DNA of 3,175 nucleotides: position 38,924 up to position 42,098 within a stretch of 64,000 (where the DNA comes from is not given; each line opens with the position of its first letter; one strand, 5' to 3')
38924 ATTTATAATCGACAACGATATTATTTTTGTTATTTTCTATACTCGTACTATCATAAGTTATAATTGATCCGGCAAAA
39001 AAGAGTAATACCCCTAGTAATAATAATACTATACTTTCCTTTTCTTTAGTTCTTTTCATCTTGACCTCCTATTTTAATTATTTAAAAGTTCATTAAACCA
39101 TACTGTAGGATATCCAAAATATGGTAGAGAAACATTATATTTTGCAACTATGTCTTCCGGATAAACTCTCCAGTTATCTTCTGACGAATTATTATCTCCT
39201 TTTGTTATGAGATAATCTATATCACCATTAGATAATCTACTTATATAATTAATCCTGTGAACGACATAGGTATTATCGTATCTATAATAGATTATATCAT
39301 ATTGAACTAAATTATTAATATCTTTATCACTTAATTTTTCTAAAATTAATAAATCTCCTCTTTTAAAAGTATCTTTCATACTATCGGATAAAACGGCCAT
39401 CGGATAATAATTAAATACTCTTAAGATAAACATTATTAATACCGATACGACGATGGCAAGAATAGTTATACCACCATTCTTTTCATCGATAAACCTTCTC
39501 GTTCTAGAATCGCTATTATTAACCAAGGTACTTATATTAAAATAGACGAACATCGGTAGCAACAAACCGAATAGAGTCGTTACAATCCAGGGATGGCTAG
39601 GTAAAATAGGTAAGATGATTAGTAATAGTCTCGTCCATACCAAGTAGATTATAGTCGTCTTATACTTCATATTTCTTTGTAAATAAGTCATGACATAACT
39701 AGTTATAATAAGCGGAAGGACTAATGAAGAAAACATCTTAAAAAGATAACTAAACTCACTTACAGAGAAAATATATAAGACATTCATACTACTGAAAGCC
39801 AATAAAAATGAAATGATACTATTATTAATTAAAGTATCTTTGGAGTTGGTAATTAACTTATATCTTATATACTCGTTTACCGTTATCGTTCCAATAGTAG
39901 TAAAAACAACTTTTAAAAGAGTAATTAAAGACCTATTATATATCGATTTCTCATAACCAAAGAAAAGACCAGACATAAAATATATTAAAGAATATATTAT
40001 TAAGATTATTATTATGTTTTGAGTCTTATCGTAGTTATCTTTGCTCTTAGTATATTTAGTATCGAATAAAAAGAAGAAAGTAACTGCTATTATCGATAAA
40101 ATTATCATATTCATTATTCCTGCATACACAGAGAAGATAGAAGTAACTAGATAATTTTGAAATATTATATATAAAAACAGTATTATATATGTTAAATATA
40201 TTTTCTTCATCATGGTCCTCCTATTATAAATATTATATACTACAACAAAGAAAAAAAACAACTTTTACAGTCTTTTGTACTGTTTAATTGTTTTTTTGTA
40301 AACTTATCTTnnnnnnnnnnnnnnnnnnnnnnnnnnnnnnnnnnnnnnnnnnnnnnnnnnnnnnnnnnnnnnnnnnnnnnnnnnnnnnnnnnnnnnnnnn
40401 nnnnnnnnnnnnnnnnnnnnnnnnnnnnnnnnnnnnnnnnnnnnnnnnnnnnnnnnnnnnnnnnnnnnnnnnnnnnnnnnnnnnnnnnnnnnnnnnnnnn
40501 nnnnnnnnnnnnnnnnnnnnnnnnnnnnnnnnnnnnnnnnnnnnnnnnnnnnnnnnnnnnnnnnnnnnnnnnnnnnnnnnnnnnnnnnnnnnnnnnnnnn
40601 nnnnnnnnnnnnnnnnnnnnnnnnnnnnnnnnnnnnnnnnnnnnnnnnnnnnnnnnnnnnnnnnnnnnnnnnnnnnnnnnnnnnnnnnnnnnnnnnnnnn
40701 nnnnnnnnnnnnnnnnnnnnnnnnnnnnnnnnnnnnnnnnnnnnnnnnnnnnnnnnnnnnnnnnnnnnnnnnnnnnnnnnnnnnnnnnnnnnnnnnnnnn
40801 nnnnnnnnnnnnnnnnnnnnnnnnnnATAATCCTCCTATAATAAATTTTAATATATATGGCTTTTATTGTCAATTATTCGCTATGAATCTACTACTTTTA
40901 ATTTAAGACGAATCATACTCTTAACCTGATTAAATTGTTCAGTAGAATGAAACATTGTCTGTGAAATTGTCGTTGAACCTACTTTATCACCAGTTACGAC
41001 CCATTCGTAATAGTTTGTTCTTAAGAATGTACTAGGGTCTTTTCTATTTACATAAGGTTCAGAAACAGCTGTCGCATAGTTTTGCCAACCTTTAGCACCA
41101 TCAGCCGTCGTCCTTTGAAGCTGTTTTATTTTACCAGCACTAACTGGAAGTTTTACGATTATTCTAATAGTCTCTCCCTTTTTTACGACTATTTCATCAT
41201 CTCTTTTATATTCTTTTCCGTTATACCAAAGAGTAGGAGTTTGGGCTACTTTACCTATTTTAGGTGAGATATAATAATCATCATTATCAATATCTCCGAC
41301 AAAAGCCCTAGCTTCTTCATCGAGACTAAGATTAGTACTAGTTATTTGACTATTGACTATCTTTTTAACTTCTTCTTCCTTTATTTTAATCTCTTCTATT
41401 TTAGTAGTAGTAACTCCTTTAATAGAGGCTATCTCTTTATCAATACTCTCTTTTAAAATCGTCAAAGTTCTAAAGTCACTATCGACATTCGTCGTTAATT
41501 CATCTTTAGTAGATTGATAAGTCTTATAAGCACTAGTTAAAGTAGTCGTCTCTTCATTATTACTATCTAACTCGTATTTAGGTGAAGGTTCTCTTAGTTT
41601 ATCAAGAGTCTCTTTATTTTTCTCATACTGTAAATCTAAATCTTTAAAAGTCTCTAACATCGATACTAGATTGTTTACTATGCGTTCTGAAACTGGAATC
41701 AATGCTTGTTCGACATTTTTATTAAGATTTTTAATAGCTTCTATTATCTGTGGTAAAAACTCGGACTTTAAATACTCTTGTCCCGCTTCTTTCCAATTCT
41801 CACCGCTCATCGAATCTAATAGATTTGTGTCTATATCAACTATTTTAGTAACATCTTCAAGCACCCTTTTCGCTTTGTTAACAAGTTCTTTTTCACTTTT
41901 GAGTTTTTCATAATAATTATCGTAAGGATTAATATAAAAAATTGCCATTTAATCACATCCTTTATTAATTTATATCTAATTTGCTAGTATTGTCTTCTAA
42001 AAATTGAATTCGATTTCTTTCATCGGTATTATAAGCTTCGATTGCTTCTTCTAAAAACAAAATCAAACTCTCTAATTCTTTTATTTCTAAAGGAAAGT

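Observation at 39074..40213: SipW-type signal peptidase fused to a Cys-free 8-TM domain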

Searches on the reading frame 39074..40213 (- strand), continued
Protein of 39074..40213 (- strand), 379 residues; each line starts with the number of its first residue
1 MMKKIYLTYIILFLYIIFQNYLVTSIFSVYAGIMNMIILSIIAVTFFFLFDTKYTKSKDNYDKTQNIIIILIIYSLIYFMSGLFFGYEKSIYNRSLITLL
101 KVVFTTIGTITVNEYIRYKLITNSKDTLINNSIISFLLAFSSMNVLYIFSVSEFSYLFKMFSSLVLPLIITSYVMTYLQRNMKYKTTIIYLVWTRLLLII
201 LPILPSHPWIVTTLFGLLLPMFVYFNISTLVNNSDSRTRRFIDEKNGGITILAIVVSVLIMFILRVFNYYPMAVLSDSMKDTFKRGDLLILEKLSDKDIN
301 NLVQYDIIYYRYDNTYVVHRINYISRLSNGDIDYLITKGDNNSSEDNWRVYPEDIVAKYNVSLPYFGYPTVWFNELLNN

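Call 44: search_protein_families(library=pfam, proteins=[L011:5059-5934:+, L011:5953-6486:+, L011:3956-5059:+, L011:3243-3920:+, L011:2468-3172:+, L011:6492-9092:+], max_evalue=0.1)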
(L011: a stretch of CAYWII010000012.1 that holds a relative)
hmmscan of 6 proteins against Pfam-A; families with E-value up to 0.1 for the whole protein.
L011:5059-5934:+ (291 aa): 1 family
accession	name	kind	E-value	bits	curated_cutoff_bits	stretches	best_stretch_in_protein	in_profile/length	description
PF02517.21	Rce1-like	-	9.4e-06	26.3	22.4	1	135-236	5-87/93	Type II CAAX prenyl endopeptidase Rce1-like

L011:5953-6486:+ (177 aa): 3 families
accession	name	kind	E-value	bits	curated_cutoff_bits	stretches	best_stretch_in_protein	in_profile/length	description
PF10502.14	Peptidase_S26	-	2.5e-07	31.2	22.9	1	20-92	7-78/168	Signal peptidase, peptidase S26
PF00717.28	Peptidase_S24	-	0.0017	18.5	23.3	1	37-93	33-84/116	Peptidase S24-like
PF12420.13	DUF3671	-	0.023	14.6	34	1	7-168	157-216/223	Fam-L, Fam-M like protein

L011:3956-5059:+ (367 aa): 3 families
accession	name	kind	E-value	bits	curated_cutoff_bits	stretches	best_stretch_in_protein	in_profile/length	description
PF17231.7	DUF5305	-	1.1e-23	84.3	29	1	117-346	3-217/217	Family of unknown function (DUF5305)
PF04995.19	CcmD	-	0.036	14.6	25.6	1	237-255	9-27/44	Heme exporter protein D (CcmD)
PF23350.1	BBS2_pf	-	0.085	13.8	27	0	112-164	28-77/93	BBS2 platform domain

L011:3243-3920:+ (225 aa): 2 families
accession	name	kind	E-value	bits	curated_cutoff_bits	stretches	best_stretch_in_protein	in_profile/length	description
PF10633.15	NPCBM_assoc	-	0.014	16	24.4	1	85-125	9-51/78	NPCBM-associated, NEW3 domain of alpha-galactosidase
PF02145.21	Rap_GAP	-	0.048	13.7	27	1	36-127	81-170/185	Rap/ran-GAP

L011:2468-3172:+ (234 aa): 0 families

L011:6492-9092:+ (866 aa): 3 families
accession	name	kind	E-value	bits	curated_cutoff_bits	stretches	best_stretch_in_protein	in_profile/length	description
PF13620.12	CarboxypepD_reg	-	0.00027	21.6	32.3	1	415-478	12-80/82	Carboxypeptidase regulatory-like domain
PF17789.7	MG4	-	0.013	16.2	24.7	0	665-707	23-71/95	Macroglobulin domain MG4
PF25136.1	DUF7823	-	0.014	16.4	27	1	738-795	15-75/109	Domain of unknown function (DUF7823)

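Call 53: find_homologous_proteins(query=L011:5059-5934:+, max_evalue=0.001)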
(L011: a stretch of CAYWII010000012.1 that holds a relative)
Query L011:5059-5934:+ (291 aa): 88 proteins with E <= 0.001 among 2056 candidates.
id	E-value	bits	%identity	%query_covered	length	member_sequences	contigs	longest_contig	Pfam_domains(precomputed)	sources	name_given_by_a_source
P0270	1.7e-183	627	100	100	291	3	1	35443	PF02517.22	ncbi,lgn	-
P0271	1.6e-121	424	65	100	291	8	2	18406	PF02517.22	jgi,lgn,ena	-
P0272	1.3e-119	417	64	100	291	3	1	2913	PF02517.22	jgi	jgi:membrane protease YdiL (CAAX protease family)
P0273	2.0e-119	417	64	100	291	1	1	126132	PF02517.22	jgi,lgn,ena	-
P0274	6.3e-119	415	63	100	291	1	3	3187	PF02517.22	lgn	-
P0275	3.8e-118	413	64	100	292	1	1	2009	PF02517.22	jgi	jgi:membrane protease YdiL (CAAX protease family)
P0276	1.7e-117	410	63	100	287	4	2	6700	-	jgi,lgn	-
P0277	3.1e-117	410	63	100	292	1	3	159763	PF02517.22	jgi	jgi:membrane protease YdiL (CAAX protease family)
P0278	5.3e-117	409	64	100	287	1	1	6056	PF02517.22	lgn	-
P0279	1.6e-116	407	65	100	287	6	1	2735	-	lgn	-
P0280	3.4e-115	403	62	100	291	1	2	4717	PF02517.22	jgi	jgi:membrane protease YdiL (CAAX protease family)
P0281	9.3e-114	398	64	100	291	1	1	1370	PF02517.22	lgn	-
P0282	7.9e-112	392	62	100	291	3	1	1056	PF02517.22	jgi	jgi:membrane protease YdiL (CAAX protease family)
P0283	3.2e-111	390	61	100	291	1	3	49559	-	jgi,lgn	jgi:membrane protease YdiL (CAAX protease family)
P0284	1.3e-65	240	46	100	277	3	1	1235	PF02517.22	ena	-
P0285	1.6e-64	237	47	100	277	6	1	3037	PF02517.22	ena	-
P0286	4.7e-64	235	45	100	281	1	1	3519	PF02517.22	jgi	-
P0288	3.5e-63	232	47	99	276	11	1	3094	PF02517.22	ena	-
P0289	6.2e-63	231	47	100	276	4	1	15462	PF02517.22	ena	-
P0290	1.4e-62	230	44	99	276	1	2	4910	PF02517.22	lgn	-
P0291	3.5e-62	229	44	100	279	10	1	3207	PF02517.22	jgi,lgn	jgi:membrane protease YdiL (CAAX protease family)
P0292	4.3e-62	229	46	100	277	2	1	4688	PF02517.22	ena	-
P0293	4.5e-62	229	45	100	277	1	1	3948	PF02517.22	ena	-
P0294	8.7e-62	228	46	100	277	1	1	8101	PF02517.22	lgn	-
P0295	1.7e-61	227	44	98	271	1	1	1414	PF02517.22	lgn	-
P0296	3.1e-61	226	44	100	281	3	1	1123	PF02517.22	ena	-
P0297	5.1e-61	225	46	100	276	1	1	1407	PF02517.22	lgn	-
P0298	2.6e-60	223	43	93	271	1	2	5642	PF02517.22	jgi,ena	-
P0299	3.7e-60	222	43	99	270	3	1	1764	PF02517.22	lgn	-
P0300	1.0e-59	221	46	100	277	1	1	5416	PF02517.22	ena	-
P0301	1.2e-59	221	43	100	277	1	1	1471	PF02517.22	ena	-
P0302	1.3e-59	221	44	100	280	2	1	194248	PF02517.22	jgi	jgi:membrane protease YdiL (CAAX protease family)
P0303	1.5e-59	220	44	98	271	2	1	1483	PF02517.22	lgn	-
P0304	3.1e-59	219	42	98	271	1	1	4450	PF02517.22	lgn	-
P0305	5.1e-59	219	45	100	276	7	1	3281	PF02517.22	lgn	-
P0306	6.9e-59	218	45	98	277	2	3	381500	PF02517.22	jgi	-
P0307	1.3e-58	217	44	91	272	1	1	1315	PF02517.22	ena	-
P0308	5.7e-58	215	43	100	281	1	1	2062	PF02517.22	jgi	-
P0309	5.8e-58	215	44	100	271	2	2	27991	PF02517.22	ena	-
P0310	6.4e-58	215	45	100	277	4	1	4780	PF02517.22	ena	-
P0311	8.4e-58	215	42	98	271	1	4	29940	PF02517.22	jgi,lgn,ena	-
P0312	1.0e-57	214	43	100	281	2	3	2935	PF02517.22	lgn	-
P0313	1.2e-57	214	47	85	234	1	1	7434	PF02517.22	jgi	jgi:hypothetical protein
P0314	5.0e-57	212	41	98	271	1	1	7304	PF02517.22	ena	-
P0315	6.5e-57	212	41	98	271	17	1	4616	PF02517.22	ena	-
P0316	1.4e-56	211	42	100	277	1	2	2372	PF02517.22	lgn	-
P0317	2.1e-56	210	40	100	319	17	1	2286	PF02517.22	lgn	-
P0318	4.0e-56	209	41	98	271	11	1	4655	PF02517.22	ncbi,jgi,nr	ncbi:MAG: CPBP family glutamic-type intramembrane protease [Candidatus Bathyarchaeota archaeon]|nr:C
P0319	4.1e-56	209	40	98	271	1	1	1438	PF02517.22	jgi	jgi:membrane protease YdiL (CAAX protease family)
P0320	6.0e-56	209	42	98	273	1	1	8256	PF02517.22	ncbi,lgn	ncbi:MAG: type II CAAX prenyl endopeptidase Rce1 family protein [Candidatus Bathyarchaeia archaeon]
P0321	8.0e-56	208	40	98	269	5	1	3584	PF02517.22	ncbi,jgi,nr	ncbi:MAG: CPBP family intramembrane metalloprotease [Candidatus Bathyarchaeota archaeon]|nr:CPBP fam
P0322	2.6e-55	206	40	98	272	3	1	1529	PF02517.22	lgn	-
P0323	1.8e-54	204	41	99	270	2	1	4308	PF02517.22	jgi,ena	jgi:membrane protease YdiL (CAAX protease family)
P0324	2.1e-54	203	44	84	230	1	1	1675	PF02517.22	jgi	-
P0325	3.0e-54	203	42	99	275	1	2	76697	PF02517.22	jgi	jgi:membrane protease YdiL (CAAX protease family)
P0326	7.2e-54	202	43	91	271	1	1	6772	PF02517.22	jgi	-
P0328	1.7e-53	201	45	97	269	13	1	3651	PF02517.22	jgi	-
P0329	6.3e-53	199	44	97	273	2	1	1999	PF02517.22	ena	-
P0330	2.7e-52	197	40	98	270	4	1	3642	PF02517.22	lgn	-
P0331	3.5e-52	196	42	98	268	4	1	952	PF02517.22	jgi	-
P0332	6.4e-52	195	46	97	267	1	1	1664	PF02517.22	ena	-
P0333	1.4e-51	194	42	98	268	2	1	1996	PF02517.22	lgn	-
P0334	1.7e-51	194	45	98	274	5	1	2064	PF02517.22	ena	-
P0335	1.9e-51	194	40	99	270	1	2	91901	PF02517.22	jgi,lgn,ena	-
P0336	2.0e-51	194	39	98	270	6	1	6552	PF02517.22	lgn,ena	-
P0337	4.4e-51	193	43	98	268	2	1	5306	PF02517.22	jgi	-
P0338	4.7e-51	192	43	98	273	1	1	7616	PF02517.22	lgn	-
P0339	8.5e-51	192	43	98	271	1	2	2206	PF02517.22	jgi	-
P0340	9.6e-51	191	42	99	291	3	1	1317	PF02517.22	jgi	-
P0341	1.2e-50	191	45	85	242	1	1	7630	PF02517.22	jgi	-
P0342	4.7e-50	189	43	99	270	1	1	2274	PF02517.22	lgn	-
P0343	1.2e-49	188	43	98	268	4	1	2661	PF02517.22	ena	-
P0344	7.8e-49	185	42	97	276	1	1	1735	PF02517.22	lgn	-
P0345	1.1e-47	181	41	100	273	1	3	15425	PF02517.22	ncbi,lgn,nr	ncbi:MAG: hypothetical protein GTO54_07090 [Nitrososphaeria archaeon]|nr:hypothetical protein [Nitro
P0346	2.1e-47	181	41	100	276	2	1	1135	PF02517.22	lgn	-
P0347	1.1e-46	178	42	95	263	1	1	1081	PF02517.22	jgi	jgi:membrane protease YdiL (CAAX protease family)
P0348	4.6e-46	176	41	97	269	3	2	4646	PF02517.22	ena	-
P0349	7.8e-46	175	41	97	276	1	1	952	PF02517.22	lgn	-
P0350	1.2e-45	175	40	98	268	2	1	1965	PF02517.22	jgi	-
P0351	1.4e-45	174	39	96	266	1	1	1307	PF02517.22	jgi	-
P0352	2.1e-45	174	38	98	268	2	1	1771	PF02517.22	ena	-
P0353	4.7e-45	173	42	79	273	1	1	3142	PF02517.22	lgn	-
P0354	3.4e-44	170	40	97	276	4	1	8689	PF02517.22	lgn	-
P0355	7.8e-44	169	40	97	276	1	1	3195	PF02517.22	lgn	-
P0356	2.2e-43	167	46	74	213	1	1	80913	PF02517.22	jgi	jgi:membrane protease YdiL (CAAX protease family)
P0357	2.8e-39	154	53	54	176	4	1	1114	PF02517.22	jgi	jgi:membrane protease YdiL (CAAX protease family)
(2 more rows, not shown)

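Call 56: find_encoding_contigs(protein=P0306, flank=5000, max_places=1)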
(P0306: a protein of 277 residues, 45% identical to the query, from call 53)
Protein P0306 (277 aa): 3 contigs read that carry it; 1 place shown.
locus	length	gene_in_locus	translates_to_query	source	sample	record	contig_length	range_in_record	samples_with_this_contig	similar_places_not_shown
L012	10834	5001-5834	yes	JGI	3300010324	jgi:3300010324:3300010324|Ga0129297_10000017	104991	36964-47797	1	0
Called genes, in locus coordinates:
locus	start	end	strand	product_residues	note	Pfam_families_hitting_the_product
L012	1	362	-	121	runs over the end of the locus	-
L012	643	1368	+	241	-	-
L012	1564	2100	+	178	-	-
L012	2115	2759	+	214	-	-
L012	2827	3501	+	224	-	-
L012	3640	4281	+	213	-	-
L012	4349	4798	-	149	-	-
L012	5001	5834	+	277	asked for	PF02517:Rce1-like (weak)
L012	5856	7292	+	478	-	PF05048:NosD, PF13229:Beta_helix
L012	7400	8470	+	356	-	PF17231:DUF5305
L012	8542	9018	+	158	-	PF10502:Peptidase_S26, PF00717:Peptidase_S24 (weak)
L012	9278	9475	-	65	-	-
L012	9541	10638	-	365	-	PF04406:TP6A_N, PF21180:TOP6A-Spo11_Toprim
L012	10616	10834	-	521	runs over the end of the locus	PF02518:HATPase_c, PF13589:HATPase_c_3, PF09239:Topo-VIb_trans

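Call 57: find_encoding_contigs(protein=P0345, flank=5000, max_places=1)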
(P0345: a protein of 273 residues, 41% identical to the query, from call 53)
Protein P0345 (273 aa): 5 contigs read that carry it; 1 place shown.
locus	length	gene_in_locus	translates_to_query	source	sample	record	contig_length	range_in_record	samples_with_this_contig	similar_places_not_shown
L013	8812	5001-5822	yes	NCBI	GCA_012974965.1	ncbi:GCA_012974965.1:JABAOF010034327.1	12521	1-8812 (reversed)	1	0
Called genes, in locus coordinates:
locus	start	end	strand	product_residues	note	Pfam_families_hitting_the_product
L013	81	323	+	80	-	PF14947:HTH_45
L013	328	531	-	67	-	-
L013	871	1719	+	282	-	-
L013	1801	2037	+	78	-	-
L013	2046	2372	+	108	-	-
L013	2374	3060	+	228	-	-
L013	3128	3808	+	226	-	-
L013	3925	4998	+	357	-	PF17231:DUF5305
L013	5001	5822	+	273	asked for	PF02517:Rce1-like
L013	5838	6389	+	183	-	PF10502:Peptidase_S26 (faint)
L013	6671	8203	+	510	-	PF05048:NosD, PF13229:Beta_helix, PF00801:PKD, PF18911:PKD_4, PF22352:K319L-like_PKD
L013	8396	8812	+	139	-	?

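Call 73: search_solved_structures(query=A6, max_evalue=10)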
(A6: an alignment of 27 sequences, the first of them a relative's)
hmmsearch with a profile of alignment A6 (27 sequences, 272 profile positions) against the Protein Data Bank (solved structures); distinct sequences matched with E-value up to 10: 0.

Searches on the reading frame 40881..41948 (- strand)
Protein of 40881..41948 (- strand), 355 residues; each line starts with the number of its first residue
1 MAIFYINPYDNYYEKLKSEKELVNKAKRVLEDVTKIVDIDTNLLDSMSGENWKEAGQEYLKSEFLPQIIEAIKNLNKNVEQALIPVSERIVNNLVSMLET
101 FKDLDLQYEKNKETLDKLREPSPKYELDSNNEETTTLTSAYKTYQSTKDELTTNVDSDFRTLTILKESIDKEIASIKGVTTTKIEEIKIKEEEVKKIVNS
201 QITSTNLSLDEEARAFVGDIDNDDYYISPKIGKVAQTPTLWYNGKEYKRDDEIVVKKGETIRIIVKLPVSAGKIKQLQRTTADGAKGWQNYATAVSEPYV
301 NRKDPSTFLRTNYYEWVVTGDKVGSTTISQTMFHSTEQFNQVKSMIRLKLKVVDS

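Call 3: search_protein_families(library=pfam, proteins=[window:40881-41948:-], max_evalue=0.1)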
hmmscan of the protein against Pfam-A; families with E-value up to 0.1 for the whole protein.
window:40881-41948:- (355 aa): 0 families

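Call 4: search_protein_families(library=ncbifam, proteins=[window:40881-41948:-], max_evalue=0.1)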
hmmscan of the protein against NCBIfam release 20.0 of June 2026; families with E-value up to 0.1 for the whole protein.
window:40881-41948:- (355 aa): 3 families
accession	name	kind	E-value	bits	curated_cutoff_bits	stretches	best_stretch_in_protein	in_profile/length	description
NF045780.1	TrlF_fam_ATP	equivalog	0.019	13.6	350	1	10-213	515-719/944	TrlF family AAA-like ATPase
NF002562.0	PRK02166.1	equivalog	0.021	14.6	202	1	18-65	118-165/184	hypothetical protein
TIGR00608.1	radc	subfamily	0.021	14.5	133.85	1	158-207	47-96/218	RadC family protein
